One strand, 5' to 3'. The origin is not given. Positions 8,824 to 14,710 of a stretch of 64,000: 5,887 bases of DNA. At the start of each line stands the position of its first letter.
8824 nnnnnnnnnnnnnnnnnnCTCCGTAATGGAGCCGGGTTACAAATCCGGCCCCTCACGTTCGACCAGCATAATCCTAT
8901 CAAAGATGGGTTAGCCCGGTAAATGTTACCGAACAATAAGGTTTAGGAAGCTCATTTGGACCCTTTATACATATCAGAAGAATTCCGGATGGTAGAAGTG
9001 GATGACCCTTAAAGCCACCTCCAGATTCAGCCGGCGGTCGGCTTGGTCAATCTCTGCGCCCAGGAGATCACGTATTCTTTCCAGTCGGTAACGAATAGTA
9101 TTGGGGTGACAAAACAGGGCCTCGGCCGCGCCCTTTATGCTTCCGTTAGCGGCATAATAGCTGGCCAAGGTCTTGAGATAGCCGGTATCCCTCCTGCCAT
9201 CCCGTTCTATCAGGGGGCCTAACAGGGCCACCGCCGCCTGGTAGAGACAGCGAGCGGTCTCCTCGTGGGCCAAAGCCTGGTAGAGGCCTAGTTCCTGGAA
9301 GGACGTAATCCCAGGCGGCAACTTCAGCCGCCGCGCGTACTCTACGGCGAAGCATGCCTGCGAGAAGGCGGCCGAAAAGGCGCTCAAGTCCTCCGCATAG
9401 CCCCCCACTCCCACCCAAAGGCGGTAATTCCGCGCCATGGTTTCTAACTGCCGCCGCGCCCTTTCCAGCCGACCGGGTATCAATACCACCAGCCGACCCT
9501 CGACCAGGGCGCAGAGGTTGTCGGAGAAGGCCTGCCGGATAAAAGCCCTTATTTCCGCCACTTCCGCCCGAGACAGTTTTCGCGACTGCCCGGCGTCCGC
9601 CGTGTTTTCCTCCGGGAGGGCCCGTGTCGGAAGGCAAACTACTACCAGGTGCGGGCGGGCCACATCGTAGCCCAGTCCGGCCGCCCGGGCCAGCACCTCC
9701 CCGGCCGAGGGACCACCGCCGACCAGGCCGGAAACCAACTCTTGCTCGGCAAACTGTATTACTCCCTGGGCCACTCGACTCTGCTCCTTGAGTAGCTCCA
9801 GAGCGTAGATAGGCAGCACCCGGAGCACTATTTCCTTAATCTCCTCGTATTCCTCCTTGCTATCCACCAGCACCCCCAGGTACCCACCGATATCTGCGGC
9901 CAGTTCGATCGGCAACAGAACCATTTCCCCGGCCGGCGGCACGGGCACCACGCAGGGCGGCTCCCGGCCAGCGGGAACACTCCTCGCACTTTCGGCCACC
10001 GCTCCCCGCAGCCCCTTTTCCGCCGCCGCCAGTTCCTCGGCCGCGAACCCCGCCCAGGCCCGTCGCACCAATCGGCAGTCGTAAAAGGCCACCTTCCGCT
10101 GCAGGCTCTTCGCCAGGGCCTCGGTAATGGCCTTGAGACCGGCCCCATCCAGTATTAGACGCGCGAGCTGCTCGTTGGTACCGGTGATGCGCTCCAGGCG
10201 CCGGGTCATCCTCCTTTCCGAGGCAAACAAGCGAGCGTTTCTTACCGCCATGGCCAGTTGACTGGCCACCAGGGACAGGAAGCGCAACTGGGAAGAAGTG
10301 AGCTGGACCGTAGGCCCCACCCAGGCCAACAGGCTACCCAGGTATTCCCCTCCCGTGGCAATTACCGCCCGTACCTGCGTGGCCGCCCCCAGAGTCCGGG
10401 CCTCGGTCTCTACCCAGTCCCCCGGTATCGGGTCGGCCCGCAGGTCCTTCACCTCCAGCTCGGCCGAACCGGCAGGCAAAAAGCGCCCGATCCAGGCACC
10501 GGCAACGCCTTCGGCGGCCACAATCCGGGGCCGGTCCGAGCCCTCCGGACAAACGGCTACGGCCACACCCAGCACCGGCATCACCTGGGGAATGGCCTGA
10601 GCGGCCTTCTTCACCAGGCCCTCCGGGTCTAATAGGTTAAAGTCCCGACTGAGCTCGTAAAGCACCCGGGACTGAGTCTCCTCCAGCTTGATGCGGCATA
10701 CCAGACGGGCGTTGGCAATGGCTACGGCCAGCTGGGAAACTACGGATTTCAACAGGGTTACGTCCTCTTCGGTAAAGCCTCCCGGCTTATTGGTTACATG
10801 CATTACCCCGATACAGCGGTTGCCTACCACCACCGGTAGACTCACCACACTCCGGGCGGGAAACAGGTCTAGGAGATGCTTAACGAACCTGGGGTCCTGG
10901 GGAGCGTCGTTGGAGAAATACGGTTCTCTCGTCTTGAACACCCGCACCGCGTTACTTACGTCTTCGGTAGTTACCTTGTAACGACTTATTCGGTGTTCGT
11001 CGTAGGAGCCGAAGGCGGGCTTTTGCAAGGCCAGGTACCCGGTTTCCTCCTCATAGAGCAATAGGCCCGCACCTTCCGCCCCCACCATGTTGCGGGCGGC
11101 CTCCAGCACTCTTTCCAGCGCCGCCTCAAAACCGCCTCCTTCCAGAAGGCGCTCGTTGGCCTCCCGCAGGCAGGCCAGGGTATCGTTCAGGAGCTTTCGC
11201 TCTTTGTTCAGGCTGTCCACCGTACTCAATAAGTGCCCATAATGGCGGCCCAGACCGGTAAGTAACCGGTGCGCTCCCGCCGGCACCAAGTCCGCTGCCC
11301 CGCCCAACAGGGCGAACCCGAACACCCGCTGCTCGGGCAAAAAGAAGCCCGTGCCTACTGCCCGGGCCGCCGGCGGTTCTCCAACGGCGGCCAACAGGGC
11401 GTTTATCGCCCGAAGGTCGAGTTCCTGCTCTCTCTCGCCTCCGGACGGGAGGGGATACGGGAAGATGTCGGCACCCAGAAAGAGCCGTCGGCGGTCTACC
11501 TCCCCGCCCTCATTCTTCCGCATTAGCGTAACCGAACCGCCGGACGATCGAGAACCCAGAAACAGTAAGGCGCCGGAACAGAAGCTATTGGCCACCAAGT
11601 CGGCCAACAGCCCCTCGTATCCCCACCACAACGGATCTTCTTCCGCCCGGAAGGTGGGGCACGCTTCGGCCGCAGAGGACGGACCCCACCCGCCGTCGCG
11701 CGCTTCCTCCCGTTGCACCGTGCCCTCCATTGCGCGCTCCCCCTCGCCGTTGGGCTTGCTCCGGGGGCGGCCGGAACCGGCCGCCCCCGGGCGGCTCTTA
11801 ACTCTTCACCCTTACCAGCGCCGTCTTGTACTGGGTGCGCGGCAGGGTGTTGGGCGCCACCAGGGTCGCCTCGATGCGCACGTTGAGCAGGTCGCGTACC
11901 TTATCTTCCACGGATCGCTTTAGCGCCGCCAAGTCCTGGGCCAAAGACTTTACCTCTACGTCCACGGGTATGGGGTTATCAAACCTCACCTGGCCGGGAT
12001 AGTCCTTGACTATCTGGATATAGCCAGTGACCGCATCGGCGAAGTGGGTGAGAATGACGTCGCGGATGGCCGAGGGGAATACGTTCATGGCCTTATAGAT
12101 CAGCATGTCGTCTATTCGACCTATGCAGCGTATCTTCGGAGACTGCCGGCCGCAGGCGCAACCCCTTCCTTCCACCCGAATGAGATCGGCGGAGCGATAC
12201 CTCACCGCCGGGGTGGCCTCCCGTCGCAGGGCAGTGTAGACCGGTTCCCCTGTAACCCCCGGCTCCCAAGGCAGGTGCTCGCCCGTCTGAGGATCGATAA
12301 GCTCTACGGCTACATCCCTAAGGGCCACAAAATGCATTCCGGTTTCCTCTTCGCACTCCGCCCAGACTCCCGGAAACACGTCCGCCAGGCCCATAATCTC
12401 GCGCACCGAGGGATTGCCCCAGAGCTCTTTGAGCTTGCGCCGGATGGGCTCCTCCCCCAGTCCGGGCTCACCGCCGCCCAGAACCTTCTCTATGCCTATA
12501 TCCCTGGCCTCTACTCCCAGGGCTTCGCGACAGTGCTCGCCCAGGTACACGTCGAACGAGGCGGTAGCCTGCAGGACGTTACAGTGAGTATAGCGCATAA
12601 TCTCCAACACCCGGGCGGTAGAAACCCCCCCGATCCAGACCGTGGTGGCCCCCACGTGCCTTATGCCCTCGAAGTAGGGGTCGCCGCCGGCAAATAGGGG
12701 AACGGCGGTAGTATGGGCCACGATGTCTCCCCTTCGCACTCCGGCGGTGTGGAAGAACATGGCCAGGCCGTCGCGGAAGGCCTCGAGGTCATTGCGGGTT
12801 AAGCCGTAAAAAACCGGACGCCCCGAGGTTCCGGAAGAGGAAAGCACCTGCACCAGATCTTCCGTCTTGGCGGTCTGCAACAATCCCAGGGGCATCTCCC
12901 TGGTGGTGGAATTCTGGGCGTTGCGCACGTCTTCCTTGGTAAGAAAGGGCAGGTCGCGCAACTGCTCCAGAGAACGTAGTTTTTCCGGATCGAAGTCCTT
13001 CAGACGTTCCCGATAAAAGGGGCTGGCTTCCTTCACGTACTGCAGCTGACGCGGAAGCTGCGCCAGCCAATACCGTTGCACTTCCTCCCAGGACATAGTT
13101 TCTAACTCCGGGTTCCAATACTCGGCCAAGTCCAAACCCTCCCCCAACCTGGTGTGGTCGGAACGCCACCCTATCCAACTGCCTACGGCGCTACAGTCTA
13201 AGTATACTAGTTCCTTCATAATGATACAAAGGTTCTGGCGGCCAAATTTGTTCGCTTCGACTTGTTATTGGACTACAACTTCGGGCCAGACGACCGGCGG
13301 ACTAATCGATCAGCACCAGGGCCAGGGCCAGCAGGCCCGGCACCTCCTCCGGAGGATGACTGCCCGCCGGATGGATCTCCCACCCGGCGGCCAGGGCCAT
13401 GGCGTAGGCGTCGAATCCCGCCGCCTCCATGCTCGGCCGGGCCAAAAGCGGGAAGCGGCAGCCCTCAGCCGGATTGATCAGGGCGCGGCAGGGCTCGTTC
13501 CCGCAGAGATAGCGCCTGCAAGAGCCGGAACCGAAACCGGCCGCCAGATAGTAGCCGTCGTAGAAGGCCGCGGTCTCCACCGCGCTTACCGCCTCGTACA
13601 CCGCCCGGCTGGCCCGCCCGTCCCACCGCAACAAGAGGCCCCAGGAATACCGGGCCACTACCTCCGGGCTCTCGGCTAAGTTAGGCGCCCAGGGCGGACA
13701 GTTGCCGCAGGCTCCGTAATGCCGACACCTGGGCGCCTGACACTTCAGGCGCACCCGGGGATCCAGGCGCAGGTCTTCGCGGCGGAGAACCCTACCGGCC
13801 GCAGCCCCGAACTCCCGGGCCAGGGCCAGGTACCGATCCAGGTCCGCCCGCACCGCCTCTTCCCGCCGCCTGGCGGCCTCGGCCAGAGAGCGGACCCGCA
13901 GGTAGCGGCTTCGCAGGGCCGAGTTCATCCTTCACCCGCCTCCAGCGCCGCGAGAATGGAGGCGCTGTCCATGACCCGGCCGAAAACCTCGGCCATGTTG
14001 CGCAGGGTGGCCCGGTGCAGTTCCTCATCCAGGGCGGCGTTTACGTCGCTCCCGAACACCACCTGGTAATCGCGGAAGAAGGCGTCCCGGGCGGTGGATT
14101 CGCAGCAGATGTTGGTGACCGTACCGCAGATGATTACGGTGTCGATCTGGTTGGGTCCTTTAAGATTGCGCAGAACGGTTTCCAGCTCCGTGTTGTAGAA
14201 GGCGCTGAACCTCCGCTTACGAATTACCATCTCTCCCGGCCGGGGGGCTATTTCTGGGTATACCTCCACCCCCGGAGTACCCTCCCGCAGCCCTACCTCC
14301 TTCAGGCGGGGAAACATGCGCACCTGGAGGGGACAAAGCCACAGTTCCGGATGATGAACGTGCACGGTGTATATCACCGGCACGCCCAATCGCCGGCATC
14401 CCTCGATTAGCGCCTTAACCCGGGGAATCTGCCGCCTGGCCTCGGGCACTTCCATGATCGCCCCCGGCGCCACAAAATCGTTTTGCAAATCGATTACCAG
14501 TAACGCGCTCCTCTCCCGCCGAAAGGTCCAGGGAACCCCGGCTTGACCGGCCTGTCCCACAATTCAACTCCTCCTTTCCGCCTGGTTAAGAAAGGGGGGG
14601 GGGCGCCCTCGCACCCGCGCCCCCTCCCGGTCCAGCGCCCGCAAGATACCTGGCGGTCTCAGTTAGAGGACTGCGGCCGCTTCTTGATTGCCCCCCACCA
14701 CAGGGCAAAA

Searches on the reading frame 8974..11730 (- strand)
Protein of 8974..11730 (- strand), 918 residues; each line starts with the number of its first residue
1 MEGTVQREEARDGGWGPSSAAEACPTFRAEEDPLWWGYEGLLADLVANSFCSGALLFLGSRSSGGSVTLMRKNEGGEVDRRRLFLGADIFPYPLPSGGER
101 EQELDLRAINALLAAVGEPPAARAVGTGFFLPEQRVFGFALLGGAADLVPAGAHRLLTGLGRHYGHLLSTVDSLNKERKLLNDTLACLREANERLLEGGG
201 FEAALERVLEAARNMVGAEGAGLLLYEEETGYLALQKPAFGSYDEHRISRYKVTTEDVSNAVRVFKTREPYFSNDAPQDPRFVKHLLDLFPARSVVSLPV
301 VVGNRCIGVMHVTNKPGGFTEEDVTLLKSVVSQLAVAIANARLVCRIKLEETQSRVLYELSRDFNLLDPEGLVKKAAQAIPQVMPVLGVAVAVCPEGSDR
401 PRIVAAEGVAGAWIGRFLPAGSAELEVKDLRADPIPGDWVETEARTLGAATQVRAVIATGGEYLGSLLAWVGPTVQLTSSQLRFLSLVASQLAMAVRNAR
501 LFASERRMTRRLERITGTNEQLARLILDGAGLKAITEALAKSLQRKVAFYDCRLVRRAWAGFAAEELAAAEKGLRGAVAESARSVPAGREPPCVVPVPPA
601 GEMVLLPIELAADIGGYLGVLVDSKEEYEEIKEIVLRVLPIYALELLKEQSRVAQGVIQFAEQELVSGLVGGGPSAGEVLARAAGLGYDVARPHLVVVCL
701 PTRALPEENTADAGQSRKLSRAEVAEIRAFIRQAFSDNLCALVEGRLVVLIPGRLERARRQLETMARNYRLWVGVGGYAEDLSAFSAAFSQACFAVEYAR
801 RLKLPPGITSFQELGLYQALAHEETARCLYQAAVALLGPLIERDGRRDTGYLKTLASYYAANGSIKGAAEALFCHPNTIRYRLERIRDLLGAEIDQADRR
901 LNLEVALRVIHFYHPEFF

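Call 6: search_protein_families(library=pfam, proteins=[window:8974-11730:-], max_evalue=0.01)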
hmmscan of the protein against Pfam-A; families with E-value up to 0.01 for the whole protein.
window:8974-11730:- (918 aa): 5 families
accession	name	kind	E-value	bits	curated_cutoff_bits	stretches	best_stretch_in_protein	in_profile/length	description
PF13185.12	GAF_2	-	2.4e-24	86.5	28.6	1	202-339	5-136/136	GAF domain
PF13556.12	HTH_30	-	2e-21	75.9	27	1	851-909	1-59/59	PucR C-terminal helix-turn-helix domain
PF01590.32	GAF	-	1.6e-18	68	22.4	1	202-338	3-133/133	GAF domain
PF17853.6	GGDEF_2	-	2.4e-15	57.2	24.5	1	674-797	4-115/116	GGDEF-like domain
PF13492.12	GAF_3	-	9.7e-13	49.1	27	1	204-340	5-129/129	GAF domain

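Call 7: search_protein_families(library=ncbifam, proteins=[window:8974-11730:-], max_evalue=0.001)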
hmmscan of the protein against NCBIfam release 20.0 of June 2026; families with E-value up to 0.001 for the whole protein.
window:8974-11730:- (918 aa): 3 families
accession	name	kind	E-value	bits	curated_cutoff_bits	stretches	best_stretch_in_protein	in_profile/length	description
NF008550.0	PRK11477.1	equivalog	2.8e-12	46.2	612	1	604-909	78-381/385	CdaR family transcriptional regulator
NF047786.1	his_kin_MadS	equivalog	9.9e-10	38.1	500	1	446-547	124-226/434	MadS family sensor histidine kinase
NF058503.1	SprTransRegAdeR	equivalog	1.1e-09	37.8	700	1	760-908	248-397/403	sporulation transcriptional activator AdeR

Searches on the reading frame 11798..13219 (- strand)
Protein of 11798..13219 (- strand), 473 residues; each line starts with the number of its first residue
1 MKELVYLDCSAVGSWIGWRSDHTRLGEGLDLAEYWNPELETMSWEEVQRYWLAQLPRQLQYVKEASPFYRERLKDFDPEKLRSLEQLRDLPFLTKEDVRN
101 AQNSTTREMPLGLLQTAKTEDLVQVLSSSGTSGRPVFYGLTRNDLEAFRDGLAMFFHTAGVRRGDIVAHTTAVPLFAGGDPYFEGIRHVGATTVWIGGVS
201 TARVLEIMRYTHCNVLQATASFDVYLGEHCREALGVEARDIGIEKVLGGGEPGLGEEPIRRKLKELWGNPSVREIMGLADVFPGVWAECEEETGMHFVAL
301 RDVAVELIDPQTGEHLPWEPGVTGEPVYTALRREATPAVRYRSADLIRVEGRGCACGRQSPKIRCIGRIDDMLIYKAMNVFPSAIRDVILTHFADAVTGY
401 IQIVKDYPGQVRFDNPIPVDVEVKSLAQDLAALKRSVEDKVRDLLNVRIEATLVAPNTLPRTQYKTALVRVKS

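Call 6: search_protein_families(library=pfam, proteins=[window:11798-13219:-], max_evalue=0.01)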
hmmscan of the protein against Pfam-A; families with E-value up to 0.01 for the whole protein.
window:11798-13219:- (473 aa): 2 families
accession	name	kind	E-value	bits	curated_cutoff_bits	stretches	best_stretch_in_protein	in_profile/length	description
PF14535.12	AMP-binding_C_2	-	8.1e-09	36.1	25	1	378-468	2-91/96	AMP-binding enzyme C-terminal domain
PF00501.34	AMP-binding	-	7.1e-06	25.5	29.9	1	87-325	128-371/384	AMP-binding enzyme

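Call 7: search_protein_families(library=ncbifam, proteins=[window:11798-13219:-], max_evalue=0.001)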
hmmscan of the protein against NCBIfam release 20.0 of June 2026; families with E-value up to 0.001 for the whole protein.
window:11798-13219:- (473 aa): 7 families
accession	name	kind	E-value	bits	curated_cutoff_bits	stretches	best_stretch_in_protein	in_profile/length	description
NF041878.1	paak_haloarch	equivalog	3e-65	220.5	700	1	38-463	4-416/427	phenylacetate--CoA ligase PaaK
TIGR02155.1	PA_CoA_ligase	equivalog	1.9e-56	191.4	646.3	1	40-467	1-416/422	phenylacetate--CoA ligase PaaK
NF053551.1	FlxY_rubin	equivalog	3.1e-43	148.1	520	1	40-465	2-411/424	flexirubin biosynthesis putative acyl-CoA ligase FlxY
NF045666.1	DVU1553_fam_AMP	equivalog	4.3e-35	121.4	300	1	39-364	15-325/331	DVU_1553 family AMP-dependent CoA ligase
TIGR03335.1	F390_ftsA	equivalog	1.9e-22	79.6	458.7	1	34-365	1-325/445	coenzyme F390 synthetase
NF041217.1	BagE_FevW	exception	2.1e-17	63.2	800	1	65-459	30-392/424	bagremycin/ferroverdin synthetase BagE/FevW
TIGR02304.1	aden_form_hyp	equivalog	2.4e-08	33.4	251.9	1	326-394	282-356/430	F390 synthetase-related protein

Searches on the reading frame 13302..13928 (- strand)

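Call 57: search_protein_families(library=ncbifam, proteins=[window:13302-13928:-], max_evalue=0.00001)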
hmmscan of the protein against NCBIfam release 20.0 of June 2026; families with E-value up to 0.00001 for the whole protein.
window:13302-13928:- (208 aa): 2 families
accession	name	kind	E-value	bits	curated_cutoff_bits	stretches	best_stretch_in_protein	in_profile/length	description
NF045648.2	2X_seleno_MbdU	exception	8.1e-11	41.5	600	1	20-186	285-450/468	metal-binding double selenoprotein MbdU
NF041536.1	ArsM_DUF2284_UU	exception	8.1e-11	40.9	575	1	18-186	269-441/459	arsenite methyltransferase/DUF2284 domain selenoprotein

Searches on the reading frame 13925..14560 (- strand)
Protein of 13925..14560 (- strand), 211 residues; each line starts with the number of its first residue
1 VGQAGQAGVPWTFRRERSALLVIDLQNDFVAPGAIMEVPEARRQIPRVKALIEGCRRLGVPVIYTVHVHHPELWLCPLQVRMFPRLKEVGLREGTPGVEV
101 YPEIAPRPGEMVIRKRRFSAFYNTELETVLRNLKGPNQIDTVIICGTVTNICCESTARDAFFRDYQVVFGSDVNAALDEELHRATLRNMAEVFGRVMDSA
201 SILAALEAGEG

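Call 57: search_protein_families(library=ncbifam, proteins=[window:13925-14560:-], max_evalue=0.00001)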
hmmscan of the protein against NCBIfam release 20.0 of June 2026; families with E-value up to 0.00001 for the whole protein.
window:13925-14560:- (211 aa): 4 families
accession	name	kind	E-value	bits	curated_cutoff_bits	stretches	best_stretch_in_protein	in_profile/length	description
TIGR03614.1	RutB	equivalog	1.6e-26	93.3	377.95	1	80-207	96-220/226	pyrimidine utilization protein B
NF050097.1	BiurAmidohydBiuH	equivalog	4.8e-26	91.6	370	1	13-206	14-221/221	biuret amidohydrolase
NF008517.0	PRK11440.1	equivalog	1.5e-20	73.9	195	1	16-206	7-188/188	hydrolase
NF008623.0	PRK11609.1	equivalog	5e-11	42.8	174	1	17-69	3-54/213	bifunctional nicotinamidase/pyrazinamidase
